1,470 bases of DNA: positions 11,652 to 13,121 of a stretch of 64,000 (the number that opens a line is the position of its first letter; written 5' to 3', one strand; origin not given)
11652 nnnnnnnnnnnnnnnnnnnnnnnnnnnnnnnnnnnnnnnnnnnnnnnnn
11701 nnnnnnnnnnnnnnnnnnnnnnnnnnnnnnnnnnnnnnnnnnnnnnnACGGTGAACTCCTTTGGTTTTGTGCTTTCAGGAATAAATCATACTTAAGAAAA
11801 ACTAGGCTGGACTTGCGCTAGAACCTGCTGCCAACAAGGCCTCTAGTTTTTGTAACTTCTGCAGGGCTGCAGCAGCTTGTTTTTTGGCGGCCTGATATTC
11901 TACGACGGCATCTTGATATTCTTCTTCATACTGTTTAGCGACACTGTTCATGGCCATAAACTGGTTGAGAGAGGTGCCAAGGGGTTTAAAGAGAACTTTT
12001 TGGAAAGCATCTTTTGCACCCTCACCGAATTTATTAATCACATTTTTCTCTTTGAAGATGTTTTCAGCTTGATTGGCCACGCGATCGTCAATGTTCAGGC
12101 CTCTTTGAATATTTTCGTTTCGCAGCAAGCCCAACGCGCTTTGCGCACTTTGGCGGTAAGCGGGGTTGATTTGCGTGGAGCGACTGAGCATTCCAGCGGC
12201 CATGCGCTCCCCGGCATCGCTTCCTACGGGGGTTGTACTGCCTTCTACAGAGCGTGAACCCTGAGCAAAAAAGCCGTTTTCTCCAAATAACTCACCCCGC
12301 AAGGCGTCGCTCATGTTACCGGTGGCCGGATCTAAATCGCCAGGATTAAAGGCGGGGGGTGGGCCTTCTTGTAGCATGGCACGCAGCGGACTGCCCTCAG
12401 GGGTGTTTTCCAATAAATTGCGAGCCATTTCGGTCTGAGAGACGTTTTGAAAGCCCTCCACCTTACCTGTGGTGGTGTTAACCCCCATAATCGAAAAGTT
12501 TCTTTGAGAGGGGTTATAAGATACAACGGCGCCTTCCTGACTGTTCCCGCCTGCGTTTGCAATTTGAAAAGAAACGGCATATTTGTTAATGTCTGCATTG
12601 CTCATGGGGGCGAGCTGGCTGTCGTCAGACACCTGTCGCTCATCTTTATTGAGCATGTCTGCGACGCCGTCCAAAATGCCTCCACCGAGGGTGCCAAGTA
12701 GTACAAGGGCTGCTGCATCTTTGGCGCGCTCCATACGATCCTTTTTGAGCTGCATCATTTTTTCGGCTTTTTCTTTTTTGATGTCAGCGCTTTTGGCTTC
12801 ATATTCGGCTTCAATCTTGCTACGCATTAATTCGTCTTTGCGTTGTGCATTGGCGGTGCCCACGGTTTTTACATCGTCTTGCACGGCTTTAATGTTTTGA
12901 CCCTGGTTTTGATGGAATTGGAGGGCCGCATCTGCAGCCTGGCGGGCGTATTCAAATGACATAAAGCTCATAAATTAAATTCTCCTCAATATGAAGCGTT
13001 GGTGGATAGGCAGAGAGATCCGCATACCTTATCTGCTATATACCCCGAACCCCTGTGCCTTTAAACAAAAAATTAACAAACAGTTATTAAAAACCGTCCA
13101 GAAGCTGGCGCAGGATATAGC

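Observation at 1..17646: Candidate novel system: regulator-linked operon of giant cysteine-free proteins with small acidic and coiled-coil partners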

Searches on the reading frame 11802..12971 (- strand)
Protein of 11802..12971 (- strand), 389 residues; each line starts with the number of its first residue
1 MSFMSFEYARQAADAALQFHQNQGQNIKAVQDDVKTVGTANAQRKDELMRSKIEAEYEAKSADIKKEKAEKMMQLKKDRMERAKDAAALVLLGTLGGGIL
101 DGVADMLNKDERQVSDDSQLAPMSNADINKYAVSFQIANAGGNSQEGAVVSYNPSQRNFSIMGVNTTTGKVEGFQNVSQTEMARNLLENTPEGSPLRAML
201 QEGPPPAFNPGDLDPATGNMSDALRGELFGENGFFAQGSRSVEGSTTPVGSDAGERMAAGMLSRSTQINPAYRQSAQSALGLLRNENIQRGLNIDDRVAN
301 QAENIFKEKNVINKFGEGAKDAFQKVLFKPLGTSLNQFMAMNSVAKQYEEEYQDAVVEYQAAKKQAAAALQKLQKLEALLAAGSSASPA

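Call 6: search_protein_families(library=pfam, proteins=[window:11802-12971:-], max_evalue=0.1)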
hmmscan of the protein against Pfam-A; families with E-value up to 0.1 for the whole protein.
window:11802-12971:- (389 aa): 0 families

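Call 11: find_homologous_proteins(query=window:11802-12971:-, max_evalue=0.001)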
Query window:11802-12971:- (389 aa): 30 proteins with E <= 0.001 among 8000 candidates.
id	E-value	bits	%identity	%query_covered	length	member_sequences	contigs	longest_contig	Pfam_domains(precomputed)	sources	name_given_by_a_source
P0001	1.7e-243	825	100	100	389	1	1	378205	-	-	-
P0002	5.9e-199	679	81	100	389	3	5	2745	-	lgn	-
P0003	9.3e-187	639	78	100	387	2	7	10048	-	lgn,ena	-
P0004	1.6e-180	618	76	100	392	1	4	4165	-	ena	-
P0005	5.8e-172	590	72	99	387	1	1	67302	-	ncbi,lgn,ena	-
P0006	2.1e-154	532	67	99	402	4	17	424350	-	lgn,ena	-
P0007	2.9e-152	525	66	99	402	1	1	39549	-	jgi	jgi:hypothetical protein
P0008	2.0e-151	522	65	99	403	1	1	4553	-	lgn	-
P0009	3.1e-146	505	64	98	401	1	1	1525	-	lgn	-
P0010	5.8e-146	504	63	99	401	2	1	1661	-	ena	-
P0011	1.4e-110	388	52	99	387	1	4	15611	-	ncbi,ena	-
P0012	2.2e-104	368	51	99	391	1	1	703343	-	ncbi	ncbi:MAG: hypothetical protein ACO1RX_18160 [Candidatus Sericytochromatia bacterium]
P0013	1.5e-102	362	50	99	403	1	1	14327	-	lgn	-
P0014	2.7e-102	361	49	99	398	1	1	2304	-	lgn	-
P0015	6.2e-101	356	48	99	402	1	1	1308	-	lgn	-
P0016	9.8e-98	346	47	99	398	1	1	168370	-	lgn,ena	-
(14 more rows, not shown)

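Call 14: find_encoding_contigs(protein=P0012, flank=10000, max_places=2)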
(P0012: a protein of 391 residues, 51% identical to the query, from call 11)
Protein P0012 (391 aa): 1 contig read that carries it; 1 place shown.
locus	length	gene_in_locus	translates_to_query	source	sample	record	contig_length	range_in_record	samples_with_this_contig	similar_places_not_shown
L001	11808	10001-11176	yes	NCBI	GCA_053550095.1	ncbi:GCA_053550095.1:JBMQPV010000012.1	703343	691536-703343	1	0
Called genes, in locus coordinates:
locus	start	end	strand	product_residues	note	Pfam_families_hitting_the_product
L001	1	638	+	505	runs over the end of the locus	PF01276:OKR_DC_1, PF01212:Beta_elim_lyase (weak), PF00155:Aminotran_1_2, PF00266:Aminotran_5 (weak), PF01041:DegT_DnrJ_EryC1, PF01053:Cys_Met_Meta_PP (weak), PF03711:OKR_DC_1_C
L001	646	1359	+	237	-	PF00117:GATase, PF07722:Peptidase_C26 (faint)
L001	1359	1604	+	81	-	PF02597:ThiS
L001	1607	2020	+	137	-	PF02391:MoaE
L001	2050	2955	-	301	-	PF18075:FtsX_ECD, PF02687:FtsX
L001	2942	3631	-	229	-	PF02463:SMC_N (faint), PF00005:ABC_tran, PF13175:AAA_15 (faint), PF13304:AAA_21 (faint)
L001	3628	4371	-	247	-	PF03808:Glyco_tran_WecG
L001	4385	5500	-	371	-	PF04230:PS_pyruv_trans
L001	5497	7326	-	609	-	PF05226:CHASE2, PF00211:Guanylate_cyc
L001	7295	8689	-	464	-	PF01225:Mur_ligase (weak), PF08245:Mur_ligase_M, PF02875:Mur_ligase_C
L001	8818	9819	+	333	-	PF00753:Lactamase_B (faint), PF12706:Lactamase_B_2 (faint)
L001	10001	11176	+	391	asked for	-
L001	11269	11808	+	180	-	?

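Call 15: find_encoding_contigs(protein=P0006, flank=10000, max_places=2)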
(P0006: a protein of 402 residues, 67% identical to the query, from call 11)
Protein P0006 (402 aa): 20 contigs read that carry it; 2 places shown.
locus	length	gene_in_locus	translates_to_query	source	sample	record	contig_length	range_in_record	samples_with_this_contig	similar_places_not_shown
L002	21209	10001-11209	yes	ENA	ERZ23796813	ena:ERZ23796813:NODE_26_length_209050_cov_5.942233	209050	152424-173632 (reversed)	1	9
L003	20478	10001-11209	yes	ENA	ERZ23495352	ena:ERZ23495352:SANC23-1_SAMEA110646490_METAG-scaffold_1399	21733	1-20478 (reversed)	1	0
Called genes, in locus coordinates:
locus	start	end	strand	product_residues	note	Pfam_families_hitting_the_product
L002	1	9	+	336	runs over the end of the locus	PF00579:tRNA-synt_1b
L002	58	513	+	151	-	PF02130:YbeY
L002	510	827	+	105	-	PF01722:BolA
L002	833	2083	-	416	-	PF07690:MFS_1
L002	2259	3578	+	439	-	PF24096:DUF7379 (weak), PF00561:Abhydrolase_1 (weak), PF01674:Lipase_2 (weak), PF02089:Palm_thioest (weak)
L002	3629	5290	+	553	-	PF00501:AMP-binding, PF23562:AMP-binding_C_3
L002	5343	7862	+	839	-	-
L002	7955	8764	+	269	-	-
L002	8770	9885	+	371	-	-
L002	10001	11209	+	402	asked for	-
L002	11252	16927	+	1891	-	-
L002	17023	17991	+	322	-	-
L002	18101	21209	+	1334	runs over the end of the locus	-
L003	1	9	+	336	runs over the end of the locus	PF00579:tRNA-synt_1b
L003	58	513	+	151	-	PF02130:YbeY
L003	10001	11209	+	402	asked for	-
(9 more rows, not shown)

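Call 16: find_encoding_contigs(protein=P0016, flank=10000, max_places=2)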
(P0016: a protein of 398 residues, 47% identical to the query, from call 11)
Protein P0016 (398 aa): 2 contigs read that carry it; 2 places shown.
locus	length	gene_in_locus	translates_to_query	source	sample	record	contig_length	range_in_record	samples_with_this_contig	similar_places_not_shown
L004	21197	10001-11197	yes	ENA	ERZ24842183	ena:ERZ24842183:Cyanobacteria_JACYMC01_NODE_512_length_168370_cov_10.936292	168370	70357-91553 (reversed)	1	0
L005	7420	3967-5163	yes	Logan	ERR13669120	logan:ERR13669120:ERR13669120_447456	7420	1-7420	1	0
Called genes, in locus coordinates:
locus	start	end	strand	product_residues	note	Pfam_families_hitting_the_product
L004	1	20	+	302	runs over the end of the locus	PF13400:Tad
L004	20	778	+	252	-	PF07811:TadE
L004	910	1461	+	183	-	-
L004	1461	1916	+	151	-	-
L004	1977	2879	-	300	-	PF18075:FtsX_ECD, PF02687:FtsX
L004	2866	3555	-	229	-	PF02463:SMC_N (faint), PF00005:ABC_tran, PF13304:AAA_21 (faint)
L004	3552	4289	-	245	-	PF03808:Glyco_tran_WecG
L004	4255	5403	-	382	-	PF04230:PS_pyruv_trans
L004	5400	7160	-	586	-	PF05226:CHASE2, PF00211:Guanylate_cyc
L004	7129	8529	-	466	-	PF01225:Mur_ligase (weak), PF08245:Mur_ligase_M, PF02875:Mur_ligase_C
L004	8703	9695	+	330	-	-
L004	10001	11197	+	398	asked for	-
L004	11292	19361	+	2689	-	-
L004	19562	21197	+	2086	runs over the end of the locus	-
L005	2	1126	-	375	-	?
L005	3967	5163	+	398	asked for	-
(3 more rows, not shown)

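Call 19: search_solved_structures(query=A1, max_evalue=1, show_alignments=2)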
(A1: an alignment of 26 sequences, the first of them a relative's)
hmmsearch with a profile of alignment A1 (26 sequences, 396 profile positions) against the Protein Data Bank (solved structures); distinct sequences matched with E-value up to 1: 3.
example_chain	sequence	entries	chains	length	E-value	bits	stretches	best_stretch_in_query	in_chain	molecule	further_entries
7onc_A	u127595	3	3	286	0.00085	21.8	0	137-163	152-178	SAKe6BE | S6BE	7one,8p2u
7op4_A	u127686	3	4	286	0.0051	19.2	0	137-163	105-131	SAKe6BE-3HH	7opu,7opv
9jdi_A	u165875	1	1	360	0.77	12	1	177-272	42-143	DUF3289 family protein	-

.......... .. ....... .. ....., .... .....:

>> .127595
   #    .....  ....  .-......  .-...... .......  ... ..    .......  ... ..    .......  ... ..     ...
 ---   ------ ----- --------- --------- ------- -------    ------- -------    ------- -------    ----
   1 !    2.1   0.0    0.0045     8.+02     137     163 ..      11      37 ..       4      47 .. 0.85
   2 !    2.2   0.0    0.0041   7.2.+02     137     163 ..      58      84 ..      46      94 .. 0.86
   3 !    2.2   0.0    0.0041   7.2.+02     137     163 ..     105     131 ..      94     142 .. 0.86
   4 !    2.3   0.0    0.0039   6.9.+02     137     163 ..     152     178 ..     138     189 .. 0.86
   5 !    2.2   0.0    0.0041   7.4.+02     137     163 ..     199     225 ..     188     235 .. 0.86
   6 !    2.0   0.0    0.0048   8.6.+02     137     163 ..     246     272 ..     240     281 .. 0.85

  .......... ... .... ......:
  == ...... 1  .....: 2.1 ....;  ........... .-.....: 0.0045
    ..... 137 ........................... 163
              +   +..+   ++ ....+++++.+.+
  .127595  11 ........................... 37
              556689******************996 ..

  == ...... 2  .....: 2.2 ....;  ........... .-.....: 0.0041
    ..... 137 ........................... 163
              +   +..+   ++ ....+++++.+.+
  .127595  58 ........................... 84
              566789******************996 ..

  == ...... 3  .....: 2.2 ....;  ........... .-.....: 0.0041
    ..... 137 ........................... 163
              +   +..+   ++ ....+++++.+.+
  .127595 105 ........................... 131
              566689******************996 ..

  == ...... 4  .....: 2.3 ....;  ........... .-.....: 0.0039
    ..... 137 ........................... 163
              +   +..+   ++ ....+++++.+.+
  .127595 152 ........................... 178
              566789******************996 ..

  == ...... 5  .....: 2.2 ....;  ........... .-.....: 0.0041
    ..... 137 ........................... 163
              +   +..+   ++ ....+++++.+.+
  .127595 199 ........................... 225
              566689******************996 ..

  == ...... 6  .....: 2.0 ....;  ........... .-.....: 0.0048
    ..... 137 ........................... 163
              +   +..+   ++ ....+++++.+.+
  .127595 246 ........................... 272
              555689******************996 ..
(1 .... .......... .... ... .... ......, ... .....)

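Call 20: find_related_loci(query=A1, collection=genome_contigs, flank=10000)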
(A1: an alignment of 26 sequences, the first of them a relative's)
Query A1 (389 aa) in genome_contigs; peptide patterns used: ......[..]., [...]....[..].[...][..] (x = any residue, [..] = any of these).
54 stretches matched a pattern; 12 encode a relative of the query (tblastn E <= 1e-3); 12 distinct loci.
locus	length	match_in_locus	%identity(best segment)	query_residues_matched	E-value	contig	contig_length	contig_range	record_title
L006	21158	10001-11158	72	1-387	4e-180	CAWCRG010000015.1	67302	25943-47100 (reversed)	MAG: Candidatus Sericytochromatia bacterium isolate MFD03250.bin.2.6 genome assembly, contig: contig_28042, whole genome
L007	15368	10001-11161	52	1-386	2e-116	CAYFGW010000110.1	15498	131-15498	MAG TPA_asm: uncultured Candidatus Sericytochromatia bacterium isolate ERP003628_co1_38 genome assembly, contig: NODE_20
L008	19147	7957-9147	47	1-386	6e-96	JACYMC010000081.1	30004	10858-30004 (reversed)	MAG: Candidatus Sericytochromatia bacterium isolate T60_A2020_004 NODE_1370_length_30004_cov_10.6695, whole genome shotg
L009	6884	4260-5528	44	1-386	2e-94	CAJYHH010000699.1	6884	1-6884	MAG: Candidatus Sericytochromatia bacterium isolate maxbin_SP350_1.003_cleaned genome assembly, contig: k127_305470, who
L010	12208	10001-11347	42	1-385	2e-98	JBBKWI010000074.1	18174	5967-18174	MAG: Candidatus Sericytochromatia bacterium isolate metabat_bins.305 k119_3333213, whole genome shotgun sequence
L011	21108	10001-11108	55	1-372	4e-88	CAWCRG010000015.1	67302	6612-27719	MAG: Candidatus Sericytochromatia bacterium isolate MFD03250.bin.2.6 genome assembly, contig: contig_28042, whole genome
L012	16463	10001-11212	39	1-383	2e-74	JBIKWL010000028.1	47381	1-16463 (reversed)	MAG: Candidatus Sericytochromatia bacterium isolate ME2015-09-13_3300035666_group6_bin207 Rohwer_bin1392_scaffold_437_c1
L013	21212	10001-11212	39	1-383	2e-68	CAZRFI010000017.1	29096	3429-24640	MAG TPA_asm: uncultured Candidatus Sericytochromatia bacterium isolate binchicken_co266_209 genome assembly, contig: NOD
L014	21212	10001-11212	39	1-383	2e-68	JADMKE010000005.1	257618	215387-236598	MAG: Candidatus Sericytochromatia bacterium isolate MAG_89 NODE_59_length_257618_cov_19.438864, whole genome shotgun seq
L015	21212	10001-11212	39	1-383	4e-68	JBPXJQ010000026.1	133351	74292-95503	MAG: Candidatus Blackallbacteria bacterium isolate mt_P12 k141_215574, whole genome shotgun sequence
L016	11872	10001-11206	39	1-383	6e-67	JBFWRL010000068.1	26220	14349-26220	MAG: Candidatus Sericytochromatia bacterium isolate CA_2019_TPBF_205 NODE_9325_length_26220_cov_4.620473_TPBF, whole gen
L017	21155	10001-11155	35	1-383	2e-60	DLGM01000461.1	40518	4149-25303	MAG TPA_asm: Cyanobacteria bacterium UBA7694 UBA7694_contig_38323, whole genome shotgun sequence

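Call 28: predict_structure(alignment_id=A1)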
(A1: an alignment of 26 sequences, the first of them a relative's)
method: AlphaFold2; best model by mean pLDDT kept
length: 389 residues; sequences in the alignment: 26
mean_pLDDT: 71.5   pTM: 0.52
mean pLDDT of the five models: 71.5, 69.6, 67.7, 66.3, 60.8
residues with pLDDT >= 90: 63; 70-90: 168; 50-70: 96; < 50: 62
segments of 3 or more residues with pLDDT < 50: 1-4, 90-111, 314-339, 386-389
pLDDT, mean of each block of 10 residues (from residue 1): 45 55 57 63 70 72 73 71 59 37 41 69 88 81 77 91 90 91 91 87 87 86 92 76 54 85 86 87 91 87 86 51 40 44 61 71 73 71 52
secondary structure, 60 per line:
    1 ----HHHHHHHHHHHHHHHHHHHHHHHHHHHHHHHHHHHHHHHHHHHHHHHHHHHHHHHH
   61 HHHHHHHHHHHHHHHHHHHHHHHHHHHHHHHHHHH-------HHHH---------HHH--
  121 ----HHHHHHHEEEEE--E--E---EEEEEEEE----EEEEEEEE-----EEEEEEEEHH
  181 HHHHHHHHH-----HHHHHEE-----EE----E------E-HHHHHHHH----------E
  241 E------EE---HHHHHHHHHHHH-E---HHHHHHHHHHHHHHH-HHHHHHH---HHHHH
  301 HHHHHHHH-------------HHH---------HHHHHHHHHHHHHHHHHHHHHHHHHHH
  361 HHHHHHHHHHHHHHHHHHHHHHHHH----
elements in order: H5-95 H103-106 H125-131 E132-136 E146-153 E158-165 E171-178 H179-189 H195-199 H222-229 H253-264 H270-284 H286-292 H296-308 H334-385
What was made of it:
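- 11802..12971 (-): p389 is the first gene of the core. It has an invariant N-terminus MSFMSF(D/E)YA, a charged helix of about 90 residues, a Gly/Ala-rich weakly hydrophobic segment (86-104), a central alpha/beta domain and a C-terminal helix. The AlphaFold model has pLDDT 71.5, with helix 5-95, an alpha/beta domain at 125-310 and helix 334-385 (call 28).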

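Call 31: fold_search(model_id=the predicted structure, library=pdb)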
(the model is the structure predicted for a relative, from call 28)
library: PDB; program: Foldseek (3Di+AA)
matches with E <= 10: 166; with E <= 0.001: 0
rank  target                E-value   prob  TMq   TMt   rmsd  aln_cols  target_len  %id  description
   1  9k3a_B                1.4e-01  0.25  0.20  0.08  23.0       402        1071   13  Cyanophage A4 pre-ejectosome with C1 symmetry (released 2025-04-09)
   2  6x0m_P                6.3e-01  0.14  0.12  0.11  12.1       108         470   18  Bridging of double-strand DNA break activates PARP2/HPF1 to modify chromatin (released 2020-09-16)
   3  8veh_A                7.9e-01  0.38  0.11  0.22   3.7        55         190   14  Crystal structure of outer membrane lipoprotein carrier protein (LolA) from Rickettsia bellii (released 2023-12-27)
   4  8veh_C                9.8e-01  0.28  0.11  0.21   4.0        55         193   14  Crystal structure of outer membrane lipoprotein carrier protein (LolA) from Rickettsia bellii (released 2023-12-27)
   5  9n8m_M1               9.8e-01  0.04  0.13  0.13  35.1       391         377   14  In situ sheathed flagellar FlaC filament in Vibrio cholerae. (released 2025-09-24)
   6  9go6_S                1.0e+00  0.06  0.13  0.16  21.8       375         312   10  Salmonella hook-filament junction complex (released 2025-04-09)
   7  3k44_A                1.6e+00  0.09  0.11  0.26  15.5       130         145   11  Crystal Structure of Drosophila melanogaster Pur-alpha (released 2009-10-27)
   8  3mbh_B                1.6e+00  0.04  0.09  0.11  13.6       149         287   14  Crystal structure of a putative phosphomethylpyrimidine kinase (BT_4458) from BACTEROIDES THETAIOTAOMICRON VPI-5482 at (released 2010-06-02)
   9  3isu                  1.8e+00  0.11  0.12  0.37   7.3        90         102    6  Crystal structure of the RGC domain of IQGAP3 (released 2009-09-22)
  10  9go6_Q                1.8e+00  0.04  0.13  0.17  24.8       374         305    9  Salmonella hook-filament junction complex (released 2025-04-09)
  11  8veh_B                1.9e+00  0.20  0.12  0.22   4.0        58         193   16  Crystal structure of outer membrane lipoprotein carrier protein (LolA) from Rickettsia bellii (released 2023-12-27)
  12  9bln_U                1.9e+00  0.13  0.09  0.06   5.7        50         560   14  The structure of human Pdcd4 bound to the 40S-eIF4A-eIF3-eIF1 complex (released 2024-09-04)
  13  7aeo_A                2.1e+00  0.06  0.13  0.12  16.0       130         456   16  Human ARTD2 in complex with DNA oligonucleotides (released 2021-05-19)
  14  6b46_I                2.2e+00  0.13  0.12  0.43   6.0        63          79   19  Cryo-EM structure of Type I-F CRISPR crRNA-guided Csy surveillance complex with bound anti-CRISPR protein AcrF1 (released 2017-10-18)
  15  1oac_A                2.2e+00  0.06  0.09  0.06  16.6       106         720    8  CRYSTAL STRUCTURE OF A QUINOENZYME: COPPER AMINE OXIDASE OF ESCHERICHIA COLI AT 2 ANGSTROEMS RESOLUTION (released 1996-04-03)
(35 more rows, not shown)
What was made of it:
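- On Flagellin / flagellar axial proteins: Foldseek hits to flagellin and FlgL have E >= 1 and probability <= 0.06 (call 31).
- The best, though non-significant, fold hits of p389 include flagellin and FlgL (call 31). Foldseek probabilities for flagellar proteins are 0.06 or lower (call 31).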
